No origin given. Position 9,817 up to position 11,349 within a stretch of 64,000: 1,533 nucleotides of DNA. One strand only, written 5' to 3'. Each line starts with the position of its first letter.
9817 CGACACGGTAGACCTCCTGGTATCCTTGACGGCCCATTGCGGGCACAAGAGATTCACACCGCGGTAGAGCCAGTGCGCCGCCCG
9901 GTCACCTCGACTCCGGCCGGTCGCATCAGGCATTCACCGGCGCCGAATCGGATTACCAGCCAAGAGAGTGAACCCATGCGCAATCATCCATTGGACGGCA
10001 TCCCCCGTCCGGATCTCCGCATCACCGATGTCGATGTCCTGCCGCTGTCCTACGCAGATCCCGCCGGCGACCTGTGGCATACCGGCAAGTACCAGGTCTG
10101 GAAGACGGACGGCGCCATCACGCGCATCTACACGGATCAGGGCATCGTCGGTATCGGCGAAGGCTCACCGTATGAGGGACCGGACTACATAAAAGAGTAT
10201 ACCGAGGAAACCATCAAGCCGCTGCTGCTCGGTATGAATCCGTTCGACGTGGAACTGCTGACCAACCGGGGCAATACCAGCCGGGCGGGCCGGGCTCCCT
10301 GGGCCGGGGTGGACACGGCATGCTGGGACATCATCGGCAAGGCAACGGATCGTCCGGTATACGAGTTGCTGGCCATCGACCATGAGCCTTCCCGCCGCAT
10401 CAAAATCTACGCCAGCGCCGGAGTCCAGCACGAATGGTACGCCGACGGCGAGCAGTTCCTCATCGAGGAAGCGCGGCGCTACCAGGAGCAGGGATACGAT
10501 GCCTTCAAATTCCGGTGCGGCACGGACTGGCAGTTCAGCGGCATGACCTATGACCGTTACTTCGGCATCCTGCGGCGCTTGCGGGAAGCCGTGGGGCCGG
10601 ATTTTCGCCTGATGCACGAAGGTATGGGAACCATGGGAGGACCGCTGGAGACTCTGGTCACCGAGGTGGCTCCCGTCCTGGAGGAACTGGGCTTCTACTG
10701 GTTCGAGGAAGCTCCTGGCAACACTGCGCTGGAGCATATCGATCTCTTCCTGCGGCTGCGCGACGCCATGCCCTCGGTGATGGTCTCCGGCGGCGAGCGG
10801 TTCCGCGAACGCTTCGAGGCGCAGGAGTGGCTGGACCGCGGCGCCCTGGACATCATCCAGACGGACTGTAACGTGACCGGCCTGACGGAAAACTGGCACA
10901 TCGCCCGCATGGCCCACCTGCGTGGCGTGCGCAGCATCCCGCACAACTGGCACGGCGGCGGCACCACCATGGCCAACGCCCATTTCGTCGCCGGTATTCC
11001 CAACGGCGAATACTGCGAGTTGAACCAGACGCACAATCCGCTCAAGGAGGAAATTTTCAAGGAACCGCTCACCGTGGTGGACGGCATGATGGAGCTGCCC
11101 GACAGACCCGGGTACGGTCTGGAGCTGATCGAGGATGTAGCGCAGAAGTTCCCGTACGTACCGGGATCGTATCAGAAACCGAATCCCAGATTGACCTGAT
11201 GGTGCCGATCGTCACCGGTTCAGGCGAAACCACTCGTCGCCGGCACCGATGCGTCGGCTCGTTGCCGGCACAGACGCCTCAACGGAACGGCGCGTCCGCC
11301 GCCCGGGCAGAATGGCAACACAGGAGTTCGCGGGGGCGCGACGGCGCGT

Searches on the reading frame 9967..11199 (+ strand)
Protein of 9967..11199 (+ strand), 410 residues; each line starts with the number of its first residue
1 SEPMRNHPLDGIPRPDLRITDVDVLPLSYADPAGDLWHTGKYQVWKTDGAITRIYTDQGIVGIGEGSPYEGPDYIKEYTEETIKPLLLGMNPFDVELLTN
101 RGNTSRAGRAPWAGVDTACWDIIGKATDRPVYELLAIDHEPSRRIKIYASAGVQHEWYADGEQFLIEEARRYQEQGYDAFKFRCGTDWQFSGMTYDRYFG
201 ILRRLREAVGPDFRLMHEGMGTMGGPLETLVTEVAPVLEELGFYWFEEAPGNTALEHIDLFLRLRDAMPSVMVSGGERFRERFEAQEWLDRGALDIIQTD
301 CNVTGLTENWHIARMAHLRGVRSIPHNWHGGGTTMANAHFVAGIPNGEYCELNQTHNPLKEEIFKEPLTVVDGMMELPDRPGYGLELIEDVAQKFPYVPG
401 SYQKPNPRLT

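Call 3: search_protein_families(library=pfam, proteins=[window:9967-11199:+], max_evalue=0.01)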
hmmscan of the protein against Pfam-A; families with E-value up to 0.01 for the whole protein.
window:9967-11199:+ (410 aa): 2 families
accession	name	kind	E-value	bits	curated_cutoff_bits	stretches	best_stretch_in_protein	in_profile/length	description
PF13378.12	MR_MLE_C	-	1.9e-41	142.6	29.4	1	166-390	3-218/219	Enolase C-terminal domain-like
PF02746.21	MR_MLE_N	-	5.1e-12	46.5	22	1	50-135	29-116/117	Mandelate racemase / muconate lactonizing enzyme, N-terminal domain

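Call 4: search_protein_families(library=ncbifam, proteins=[window:9967-11199:+], max_evalue=0.01)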
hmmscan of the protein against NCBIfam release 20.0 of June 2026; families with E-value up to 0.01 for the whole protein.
window:9967-11199:+ (410 aa): 9 families
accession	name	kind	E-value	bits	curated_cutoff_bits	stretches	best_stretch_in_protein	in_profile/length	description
NF040866.1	AraD_Arch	equivalog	8.7e-41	140.1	650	1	49-395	34-369/372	arabinonate dehydratase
NF043051.1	ManoateDhtManD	equivalog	8.5e-31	107.2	550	2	200-401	193-389/403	D-mannonate dehydratase ManD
NF040790.2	glucon_galact_dh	equivalog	1.2e-29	103.4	750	1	44-396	20-370/390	bifunctional D-gluconate/D-galactonate dehydratase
NF011654.0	PRK15072.1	subfamily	2.7e-28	99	430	2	200-399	194-388/404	D-galactonate dehydratase family protein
NF010624.0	PRK14017.1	equivalog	1.2e-26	93.7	311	1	51-397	17-362/382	galactonate dehydratase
NF043002.1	HProlDhtase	equivalog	2.1e-19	69.6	500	1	37-391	22-358/366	cis-3-hydroxy-L-proline dehydratase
NF011968.0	PRK15440.1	equivalog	1.1e-17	64.1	393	1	201-397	198-393/395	L-rhamnonate dehydratase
NF047820.1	TalGalacDh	equivalog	4.7e-16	58.7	500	1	52-391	41-360/371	L-talarate/galactarate dehydratase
TIGR02534.1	mucon_cyclo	subfamily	2.2e-11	43.4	334.95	2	253-393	222-363/368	muconate/chloromuconate family cycloisomerase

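Call 46: find_related_loci(query=window:9967-11199:+, collection=metagenome_contigs, flank=8000)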
Query window:9967-11199:+ (410 aa) in metagenome_contigs; peptide patterns used: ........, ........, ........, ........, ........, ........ (x = any residue, [..] = any of these).
110 stretches matched a pattern; 44 encode a relative of the query (tblastn E <= 1e-3); 44 distinct loci.
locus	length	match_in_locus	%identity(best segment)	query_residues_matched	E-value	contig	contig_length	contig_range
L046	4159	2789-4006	80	4-409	0e+0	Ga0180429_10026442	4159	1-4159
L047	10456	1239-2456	79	4-409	0e+0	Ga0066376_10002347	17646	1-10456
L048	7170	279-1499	76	4-410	0e+0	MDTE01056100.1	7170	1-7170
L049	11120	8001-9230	75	1-410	0e+0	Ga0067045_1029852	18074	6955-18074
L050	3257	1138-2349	72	4-407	0e+0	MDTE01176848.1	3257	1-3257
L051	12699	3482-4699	69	4-410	0e+0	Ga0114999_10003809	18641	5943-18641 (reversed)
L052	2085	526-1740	69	5-409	0e+0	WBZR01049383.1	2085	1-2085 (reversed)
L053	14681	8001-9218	68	1-406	0e+0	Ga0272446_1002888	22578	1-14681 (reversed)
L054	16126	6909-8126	69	1-406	0e+0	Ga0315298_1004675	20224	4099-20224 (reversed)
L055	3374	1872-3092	68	3-409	0e+0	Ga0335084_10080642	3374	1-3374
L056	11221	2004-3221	69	5-410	0e+0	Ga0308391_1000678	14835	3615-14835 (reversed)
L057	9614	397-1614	68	5-410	0e+0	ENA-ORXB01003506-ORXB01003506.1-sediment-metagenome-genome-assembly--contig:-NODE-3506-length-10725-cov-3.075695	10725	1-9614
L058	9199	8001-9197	69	5-403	0e+0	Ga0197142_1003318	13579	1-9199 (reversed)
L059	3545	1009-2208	61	8-409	2e-174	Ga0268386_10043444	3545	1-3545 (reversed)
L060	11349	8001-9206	58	6-409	5e-165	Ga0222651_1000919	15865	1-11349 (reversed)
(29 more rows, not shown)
